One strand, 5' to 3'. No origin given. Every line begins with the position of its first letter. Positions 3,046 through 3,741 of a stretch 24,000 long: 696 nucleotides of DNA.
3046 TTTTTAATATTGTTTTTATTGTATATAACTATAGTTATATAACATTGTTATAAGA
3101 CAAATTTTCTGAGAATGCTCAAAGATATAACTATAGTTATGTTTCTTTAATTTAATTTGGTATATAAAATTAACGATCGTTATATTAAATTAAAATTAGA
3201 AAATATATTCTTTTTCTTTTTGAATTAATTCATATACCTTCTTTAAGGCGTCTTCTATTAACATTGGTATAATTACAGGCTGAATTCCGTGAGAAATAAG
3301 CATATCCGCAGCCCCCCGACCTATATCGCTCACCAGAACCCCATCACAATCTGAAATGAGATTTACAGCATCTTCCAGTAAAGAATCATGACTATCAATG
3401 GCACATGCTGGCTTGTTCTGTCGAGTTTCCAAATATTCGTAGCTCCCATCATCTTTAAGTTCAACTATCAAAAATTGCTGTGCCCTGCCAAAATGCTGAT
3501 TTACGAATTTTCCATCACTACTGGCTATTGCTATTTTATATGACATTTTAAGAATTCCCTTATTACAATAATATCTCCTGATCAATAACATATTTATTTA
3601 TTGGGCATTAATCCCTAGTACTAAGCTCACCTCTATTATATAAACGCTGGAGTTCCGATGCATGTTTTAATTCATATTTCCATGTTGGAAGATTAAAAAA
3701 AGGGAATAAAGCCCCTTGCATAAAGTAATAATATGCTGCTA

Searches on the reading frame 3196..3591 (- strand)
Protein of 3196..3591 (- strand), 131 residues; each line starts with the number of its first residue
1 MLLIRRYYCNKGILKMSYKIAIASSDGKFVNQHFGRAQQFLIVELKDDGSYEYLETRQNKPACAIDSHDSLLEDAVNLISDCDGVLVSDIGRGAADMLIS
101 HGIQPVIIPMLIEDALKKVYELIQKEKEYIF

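Call 6: search_protein_families(library=pfam, proteins=[window:3196-3591:-])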
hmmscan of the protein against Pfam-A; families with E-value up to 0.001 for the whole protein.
window:3196-3591:- (131 aa): 1 family
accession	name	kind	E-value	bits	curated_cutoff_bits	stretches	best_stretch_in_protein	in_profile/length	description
PF02579.22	Nitro_FeMo-Co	-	5.9e-18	65.4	26.3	1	26-120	1-93/94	Dinitrogenase iron-molybdenum cofactor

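Call 11: search_protein_families(library=ncbifam, proteins=[window:3196-3591:-], max_evalue=0.001)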
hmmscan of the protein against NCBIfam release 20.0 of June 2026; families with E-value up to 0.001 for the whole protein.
window:3196-3591:- (131 aa): 3 families
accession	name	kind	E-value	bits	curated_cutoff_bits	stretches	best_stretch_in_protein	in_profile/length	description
TIGR02663.1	nifX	equivalog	1e-13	51.8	112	1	19-124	2-108/119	nitrogen fixation protein NifX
TIGR01290.1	nifB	equivalog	5.5e-13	48.4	343.65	1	18-120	330-438/441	nitrogenase cofactor biosynthesis protein NifB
NF041136.1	MrpORP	equivalog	9.1e-06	25.2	450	1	16-107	263-346/365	iron-sulfur cluster carrier protein MrpORP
